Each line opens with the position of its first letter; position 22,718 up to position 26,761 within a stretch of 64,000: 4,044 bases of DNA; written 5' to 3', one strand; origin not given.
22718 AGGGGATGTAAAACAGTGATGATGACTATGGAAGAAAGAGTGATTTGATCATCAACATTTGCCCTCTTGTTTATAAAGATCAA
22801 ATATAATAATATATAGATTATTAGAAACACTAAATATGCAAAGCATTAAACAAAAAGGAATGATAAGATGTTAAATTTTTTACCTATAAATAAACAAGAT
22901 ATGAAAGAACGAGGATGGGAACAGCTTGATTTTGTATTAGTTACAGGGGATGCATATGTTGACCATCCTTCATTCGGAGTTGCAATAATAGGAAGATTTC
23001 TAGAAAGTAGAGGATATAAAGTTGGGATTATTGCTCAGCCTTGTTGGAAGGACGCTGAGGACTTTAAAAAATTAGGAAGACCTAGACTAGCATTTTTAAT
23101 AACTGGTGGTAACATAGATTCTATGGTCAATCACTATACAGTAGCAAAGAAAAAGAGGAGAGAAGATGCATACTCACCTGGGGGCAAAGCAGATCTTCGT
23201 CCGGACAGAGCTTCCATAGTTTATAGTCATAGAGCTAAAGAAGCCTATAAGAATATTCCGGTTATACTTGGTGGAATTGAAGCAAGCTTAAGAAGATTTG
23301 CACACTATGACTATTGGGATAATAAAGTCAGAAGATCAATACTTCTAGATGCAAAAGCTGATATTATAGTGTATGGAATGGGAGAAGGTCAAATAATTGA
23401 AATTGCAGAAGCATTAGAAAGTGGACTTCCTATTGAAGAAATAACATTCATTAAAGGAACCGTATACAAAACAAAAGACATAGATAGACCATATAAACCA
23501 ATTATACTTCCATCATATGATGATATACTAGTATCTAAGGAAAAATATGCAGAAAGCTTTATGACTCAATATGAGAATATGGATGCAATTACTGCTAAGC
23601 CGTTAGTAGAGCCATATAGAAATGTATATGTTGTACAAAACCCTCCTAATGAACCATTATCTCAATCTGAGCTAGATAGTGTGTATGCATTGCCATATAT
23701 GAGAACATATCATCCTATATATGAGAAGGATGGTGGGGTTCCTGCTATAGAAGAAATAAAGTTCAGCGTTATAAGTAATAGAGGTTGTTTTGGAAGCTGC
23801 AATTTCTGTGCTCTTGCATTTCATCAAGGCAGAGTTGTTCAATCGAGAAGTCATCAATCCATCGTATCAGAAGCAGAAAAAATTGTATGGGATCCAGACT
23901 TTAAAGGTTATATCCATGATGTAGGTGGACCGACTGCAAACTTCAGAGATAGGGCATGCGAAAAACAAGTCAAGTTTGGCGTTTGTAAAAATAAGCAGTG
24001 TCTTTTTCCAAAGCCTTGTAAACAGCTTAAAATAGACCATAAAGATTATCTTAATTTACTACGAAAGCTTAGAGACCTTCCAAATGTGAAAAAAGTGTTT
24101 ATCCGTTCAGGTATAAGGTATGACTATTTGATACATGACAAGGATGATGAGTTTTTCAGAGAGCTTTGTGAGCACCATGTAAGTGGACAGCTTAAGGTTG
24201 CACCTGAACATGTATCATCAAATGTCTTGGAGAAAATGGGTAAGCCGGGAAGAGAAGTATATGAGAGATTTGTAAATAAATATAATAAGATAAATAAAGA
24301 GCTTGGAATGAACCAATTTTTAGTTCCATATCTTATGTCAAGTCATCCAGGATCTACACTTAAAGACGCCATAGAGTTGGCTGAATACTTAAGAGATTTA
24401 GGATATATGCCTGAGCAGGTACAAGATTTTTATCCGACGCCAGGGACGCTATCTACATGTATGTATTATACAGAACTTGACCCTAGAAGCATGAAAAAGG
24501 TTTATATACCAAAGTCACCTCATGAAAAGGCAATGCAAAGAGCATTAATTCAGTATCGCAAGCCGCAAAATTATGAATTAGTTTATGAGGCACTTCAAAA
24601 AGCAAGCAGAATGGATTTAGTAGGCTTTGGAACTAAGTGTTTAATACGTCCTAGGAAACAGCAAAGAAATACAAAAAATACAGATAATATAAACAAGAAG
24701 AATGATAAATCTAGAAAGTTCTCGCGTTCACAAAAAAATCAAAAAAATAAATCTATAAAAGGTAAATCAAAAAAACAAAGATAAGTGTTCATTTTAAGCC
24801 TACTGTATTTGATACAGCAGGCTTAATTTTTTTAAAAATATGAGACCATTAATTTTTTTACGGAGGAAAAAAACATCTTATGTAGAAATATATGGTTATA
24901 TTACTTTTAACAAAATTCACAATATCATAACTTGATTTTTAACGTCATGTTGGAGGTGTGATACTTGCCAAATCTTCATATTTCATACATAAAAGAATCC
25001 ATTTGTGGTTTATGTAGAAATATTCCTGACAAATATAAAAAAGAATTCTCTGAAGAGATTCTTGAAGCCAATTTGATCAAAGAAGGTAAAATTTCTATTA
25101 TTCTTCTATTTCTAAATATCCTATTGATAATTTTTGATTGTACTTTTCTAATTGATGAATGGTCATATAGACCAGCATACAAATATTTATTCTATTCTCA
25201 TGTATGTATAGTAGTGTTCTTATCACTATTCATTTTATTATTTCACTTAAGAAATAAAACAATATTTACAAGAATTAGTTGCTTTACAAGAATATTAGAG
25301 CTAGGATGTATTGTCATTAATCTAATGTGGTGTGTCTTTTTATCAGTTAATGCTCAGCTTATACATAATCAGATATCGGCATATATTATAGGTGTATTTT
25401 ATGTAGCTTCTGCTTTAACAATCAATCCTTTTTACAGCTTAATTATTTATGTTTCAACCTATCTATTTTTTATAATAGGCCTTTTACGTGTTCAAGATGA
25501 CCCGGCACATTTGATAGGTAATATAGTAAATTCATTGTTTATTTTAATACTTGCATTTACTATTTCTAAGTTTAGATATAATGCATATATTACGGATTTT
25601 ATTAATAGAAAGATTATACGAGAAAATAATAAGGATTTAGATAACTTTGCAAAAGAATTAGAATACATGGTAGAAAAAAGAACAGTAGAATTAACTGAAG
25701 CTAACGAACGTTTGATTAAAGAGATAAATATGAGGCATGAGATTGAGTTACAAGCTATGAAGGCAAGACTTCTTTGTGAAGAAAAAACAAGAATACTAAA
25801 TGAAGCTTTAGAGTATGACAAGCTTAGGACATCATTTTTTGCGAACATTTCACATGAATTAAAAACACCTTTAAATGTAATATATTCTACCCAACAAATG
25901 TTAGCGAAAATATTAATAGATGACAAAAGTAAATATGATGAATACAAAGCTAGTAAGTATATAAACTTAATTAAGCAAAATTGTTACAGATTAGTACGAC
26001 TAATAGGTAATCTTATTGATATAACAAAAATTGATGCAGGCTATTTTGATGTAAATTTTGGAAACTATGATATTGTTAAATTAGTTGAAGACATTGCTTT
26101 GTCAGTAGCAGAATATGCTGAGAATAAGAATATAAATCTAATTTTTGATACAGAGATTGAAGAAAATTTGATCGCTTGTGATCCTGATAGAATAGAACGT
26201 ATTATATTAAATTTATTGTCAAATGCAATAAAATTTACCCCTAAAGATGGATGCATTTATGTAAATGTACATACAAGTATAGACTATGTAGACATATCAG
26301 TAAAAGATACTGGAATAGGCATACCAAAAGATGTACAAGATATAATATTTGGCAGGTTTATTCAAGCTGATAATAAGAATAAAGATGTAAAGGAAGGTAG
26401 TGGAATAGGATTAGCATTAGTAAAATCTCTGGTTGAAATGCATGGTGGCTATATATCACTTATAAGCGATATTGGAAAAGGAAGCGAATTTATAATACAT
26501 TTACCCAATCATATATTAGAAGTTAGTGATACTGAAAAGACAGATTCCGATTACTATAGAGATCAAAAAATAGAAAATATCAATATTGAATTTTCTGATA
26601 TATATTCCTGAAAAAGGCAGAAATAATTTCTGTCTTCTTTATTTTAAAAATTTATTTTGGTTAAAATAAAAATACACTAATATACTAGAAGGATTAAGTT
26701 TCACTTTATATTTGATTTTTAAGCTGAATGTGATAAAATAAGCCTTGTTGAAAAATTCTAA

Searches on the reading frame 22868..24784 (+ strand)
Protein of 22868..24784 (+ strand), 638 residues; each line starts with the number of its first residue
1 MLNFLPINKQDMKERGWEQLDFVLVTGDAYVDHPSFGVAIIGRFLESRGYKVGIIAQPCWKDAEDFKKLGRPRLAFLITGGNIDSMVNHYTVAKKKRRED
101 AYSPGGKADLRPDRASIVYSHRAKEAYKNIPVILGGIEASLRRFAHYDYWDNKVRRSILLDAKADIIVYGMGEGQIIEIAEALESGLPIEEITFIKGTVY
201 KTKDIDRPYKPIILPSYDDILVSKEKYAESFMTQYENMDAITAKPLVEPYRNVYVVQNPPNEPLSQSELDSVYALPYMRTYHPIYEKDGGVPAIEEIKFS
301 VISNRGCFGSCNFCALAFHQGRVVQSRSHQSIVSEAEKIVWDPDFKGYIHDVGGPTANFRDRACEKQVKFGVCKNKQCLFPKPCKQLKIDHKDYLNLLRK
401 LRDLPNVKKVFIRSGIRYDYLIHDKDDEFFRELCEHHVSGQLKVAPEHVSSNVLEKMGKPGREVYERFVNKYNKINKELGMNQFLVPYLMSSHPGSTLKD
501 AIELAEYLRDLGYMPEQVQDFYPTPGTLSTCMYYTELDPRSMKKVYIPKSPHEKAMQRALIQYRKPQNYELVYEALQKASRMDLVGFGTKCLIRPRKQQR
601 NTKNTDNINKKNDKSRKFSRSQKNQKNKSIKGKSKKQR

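Call 4: search_protein_families(library=pfam, proteins=[window:22868-24784:+])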
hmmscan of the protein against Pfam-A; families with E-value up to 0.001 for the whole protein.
window:22868-24784:+ (638 aa): 3 families
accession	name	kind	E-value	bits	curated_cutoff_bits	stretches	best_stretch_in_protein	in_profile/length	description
PF08497.15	Radical_SAM_N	-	2.7e-140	467.3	25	1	4-300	1-301/301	Radical SAM N-terminal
PF11842.13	DUF3362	-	1.5e-30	106.9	27.6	1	516-630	1-122/151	Domain of unknown function (DUF3362)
PF04055.27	Radical_SAM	-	2.6e-08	34.7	29.5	1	302-507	2-165/166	Radical SAM superfamily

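Call 5: search_protein_families(library=ncbifam, proteins=[window:22868-24784:+])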
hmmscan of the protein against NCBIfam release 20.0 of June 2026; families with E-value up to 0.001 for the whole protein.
window:22868-24784:+ (638 aa): 5 families
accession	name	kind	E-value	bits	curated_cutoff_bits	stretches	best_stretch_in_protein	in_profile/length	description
TIGR03904.1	SAM_YgiQ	equivalog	2.1e-270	898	462.35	1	4-562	1-558/558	YgiQ family radical SAM protein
TIGR04014.1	B12_SAM_MJ_0865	equivalog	1.1e-05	24.4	360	1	301-338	163-200/434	methyl-coenzyme M reductase glutamine C-methyltransferase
TIGR04072.2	rSAM_ladder_B12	equivalog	0.00012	20.9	360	0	300-341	182-223/443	lipid biosynthesis B12-binding/radical SAM protein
TIGR00089.1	TIGR00089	subfamily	0.00027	19.8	251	0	303-340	145-181/429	MiaB/RimO family radical SAM methylthiotransferase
TIGR04013.1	B12_SAM_MJ_1487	hypoth_equivalog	0.00053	18.9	251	0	304-339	157-192/382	TIGR04013 family B12-binding domain/radical SAM domain-containing protein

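Call 15: find_encoding_contigs(protein=window:22868-24784:+, flank=10000, max_places=10)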
Protein window:22868-24784:+ (638 aa): no gene with exactly this product is on record in the collection.

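Call 22: find_related_loci(query=window:22868-24784:+, collection=genome_contigs, flank=10000)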
Query window:22868-24784:+ (638 aa) in genome_contigs; peptide patterns used: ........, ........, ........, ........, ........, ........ (x = any residue, [..] = any of these).
599 stretches matched a pattern (row limit reached: there are more); 509 encode a relative of the query (tblastn E <= 1e-3); the best 80 are kept; 80 distinct loci.
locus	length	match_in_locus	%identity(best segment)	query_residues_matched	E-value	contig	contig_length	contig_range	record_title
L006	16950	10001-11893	77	1-635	0e+0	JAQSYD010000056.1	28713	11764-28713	MAG: Clostridia bacterium isolate L_E1_T20_A_bin.75 scaffold_5170, whole genome shotgun sequence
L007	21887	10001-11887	76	1-636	0e+0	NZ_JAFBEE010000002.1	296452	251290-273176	Alkaliphilus hydrothermalis strain DSM 25890 Ga0454045_02, whole genome shotgun sequence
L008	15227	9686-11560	73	1-622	0e+0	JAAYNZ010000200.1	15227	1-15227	MAG: Candidatus Epulonipiscium sp. isolate AS21ysBPME_3 189881_AS21, whole genome shotgun sequence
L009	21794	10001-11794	79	1-597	0e+0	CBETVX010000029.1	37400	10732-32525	MAG TPA_asm: uncultured Eubacteriales bacterium isolate SRR13515399_binner123_Refined_12 genome assembly, contig: ERZ250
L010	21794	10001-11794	74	2-597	0e+0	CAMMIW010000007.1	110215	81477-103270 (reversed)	MAG: uncultured Eubacteriaceae bacterium isolate ERR7167026_bin.11_MetaWRAP_v1.1_MAG genome assembly, contig: NODE_16_le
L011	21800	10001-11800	73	2-599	0e+0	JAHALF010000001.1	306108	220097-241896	MAG: Clostridiales bacterium isolate L3_130_000G1_dasL3_130_000G1_concoct_56 L3_130_000G1_scaffold_6, whole genome shotg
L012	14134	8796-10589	73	2-597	0e+0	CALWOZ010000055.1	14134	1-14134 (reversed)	MAG: uncultured Clostridia bacterium isolate BRZ_IE__bin35 genome assembly, contig: BRZ_IE__NODE_7043_length_14134_cov_2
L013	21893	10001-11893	71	1-629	0e+0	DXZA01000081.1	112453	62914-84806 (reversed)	MAG TPA_asm: Tyzzerella sp. isolate HRGM_Genome_4014 HRGM_Genome_4014_81, whole genome shotgun sequence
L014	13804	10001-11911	70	2-634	0e+0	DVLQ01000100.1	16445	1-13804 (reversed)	MAG TPA_asm: Candidatus Coprocola pullicola isolate CHK193-15662 CHK193__C106364_L16445_ERR3414588, whole genome shotgun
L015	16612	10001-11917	69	2-637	0e+0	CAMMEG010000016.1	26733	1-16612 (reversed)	MAG: uncultured Eubacteriaceae bacterium isolate ERR7167036_bin.21_MetaWRAP_v1.1_MAG genome assembly, contig: NODE_843_l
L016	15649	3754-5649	69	2-637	0e+0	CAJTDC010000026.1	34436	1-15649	Clostridia bacterium isolate A99_91_CP_DSS genome assembly, contig: MGBC000103.26, whole genome shotgun sequence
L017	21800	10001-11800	71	2-600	0e+0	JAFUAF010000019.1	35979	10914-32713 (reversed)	MAG: Bacillota bacterium isolate RGIG4310 Roe_deer_Duodenum-2__c530, whole genome shotgun sequence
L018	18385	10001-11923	69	2-635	0e+0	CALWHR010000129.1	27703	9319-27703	MAG: uncultured Clostridia bacterium isolate E01__bin174 genome assembly, contig: E01__k127_3848607, whole genome shotgu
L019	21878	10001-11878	69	4-638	0e+0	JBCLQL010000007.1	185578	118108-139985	Lachnospiraceae bacterium 46-61 voucher GPTB0115 scaffold7, whole genome shotgun sequence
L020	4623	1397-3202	71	2-601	0e+0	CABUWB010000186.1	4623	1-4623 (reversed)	MAG TPA_asm: uncultured Clostridiales bacterium isolate MGYG-HGUT-04429 genome assembly, contig: GUT_GENOME274355_186, w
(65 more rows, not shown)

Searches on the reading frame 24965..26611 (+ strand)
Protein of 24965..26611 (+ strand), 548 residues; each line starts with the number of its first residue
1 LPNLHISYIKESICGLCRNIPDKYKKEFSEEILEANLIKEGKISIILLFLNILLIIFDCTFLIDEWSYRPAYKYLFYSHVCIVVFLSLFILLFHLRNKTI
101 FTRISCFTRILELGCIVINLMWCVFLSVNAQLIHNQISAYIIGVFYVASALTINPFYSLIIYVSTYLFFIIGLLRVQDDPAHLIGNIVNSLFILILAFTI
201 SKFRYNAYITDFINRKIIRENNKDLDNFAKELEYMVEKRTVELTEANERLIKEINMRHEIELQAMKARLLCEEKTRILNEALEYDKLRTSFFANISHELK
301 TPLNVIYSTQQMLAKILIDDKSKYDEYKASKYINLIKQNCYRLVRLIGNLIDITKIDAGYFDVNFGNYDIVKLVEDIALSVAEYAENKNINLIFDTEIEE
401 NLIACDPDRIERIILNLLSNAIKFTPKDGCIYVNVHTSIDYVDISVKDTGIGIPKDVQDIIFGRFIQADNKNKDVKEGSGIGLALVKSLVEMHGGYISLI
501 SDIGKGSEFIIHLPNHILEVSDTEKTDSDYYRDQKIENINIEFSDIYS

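Call 4: search_protein_families(library=pfam, proteins=[window:24965-26611:+])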
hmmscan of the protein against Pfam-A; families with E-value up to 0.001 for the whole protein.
window:24965-26611:+ (548 aa): 2 families
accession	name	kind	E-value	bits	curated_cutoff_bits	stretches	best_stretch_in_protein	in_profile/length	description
PF02518.31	HATPase_c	-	7.1e-29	100.9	26.4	1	406-515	2-109/111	Histidine kinase-, DNA gyrase B-, and HSP90-like ATPase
PF00512.31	HisKA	-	1.2e-12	48.1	26.9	1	288-359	2-66/66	His Kinase A (phospho-acceptor) domain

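Call 5: search_protein_families(library=ncbifam, proteins=[window:24965-26611:+])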
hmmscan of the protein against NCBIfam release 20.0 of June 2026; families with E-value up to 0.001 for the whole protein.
window:24965-26611:+ (548 aa): 78 families (the best 25 are shown)
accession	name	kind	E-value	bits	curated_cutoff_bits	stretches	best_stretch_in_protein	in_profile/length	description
NF047874.1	MASE3_PAS_HK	subfamily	1.3e-127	427.3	560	1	194-547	320-655/655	MASE3 domain-containing sensor histidine kinase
NF046044.1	PnpS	equivalog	2.7e-56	191.2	400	1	253-514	138-390/390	two-component system histidine kinase PnpS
TIGR02956.1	TMAO_torS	equivalog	7.7e-53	179.8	676.5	1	199-522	393-686/967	TMAO reductase system sensor histidine kinase/response regulator TorS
NF038297.2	hybrid_HK_HrmK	equivalog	2.4e-50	171.8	725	1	261-529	204-472/607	hybrid histidine kinase/response regulator HrmK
NF041947.1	LuxQ_Vibrio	equivalog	2.5e-47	161.3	1200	1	279-528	463-709/843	quorum-sensing autoinducer 2 sensor kinase/phosphatase LuxQ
NF033092.0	HK_WalK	equivalog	2.6e-47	161.7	725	1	284-514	368-593/594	cell wall metabolism sensor histidine kinase WalK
NF047465.1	hybrid_HK_LvrA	exception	1.2e-46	159.2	1200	1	223-516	147-423/819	hybrid histidine kinase/response regulator LvrA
TIGR02966.1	phoR_proteo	equivalog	1.8e-45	155.5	334.2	1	241-513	70-333/333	phosphate regulon sensor histidine kinase PhoR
NF040691.1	MtrAB_MtrB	equivalog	3.3e-42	145.2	450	1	280-516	263-493/507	MtrAB system histidine kinase MtrB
NF041735.1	hist_kin_RppB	equivalog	2.2e-41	142.1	400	1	290-514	218-438/438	two-component system sensor histidine kinase RppB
NF008302.0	PRK11091.1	equivalog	9.3e-41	139.8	838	1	282-532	276-522/779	aerobic respiration two-component sensor histidine kinase ArcB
NF008318.0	PRK11107.1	equivalog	1.9e-40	138.8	890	1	280-536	285-539/920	two-component sensor histidine kinase BarA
NF041832.1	near_NosP_CTERM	subfamily_domain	2.4e-39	135.4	400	1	288-525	7-235/370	NahK/ErcS family hybrid sensor histidine kinase/response regulator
NF011874.0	PRK15347.1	equivalog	1.9e-38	132.1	852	1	244-515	356-614/921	two component system sensor kinase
NF045595.1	HK_scytonemin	equivalog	4.8e-37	127.7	865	1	272-516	399-636/637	scytonemin biosynthesis sensor histidine kinase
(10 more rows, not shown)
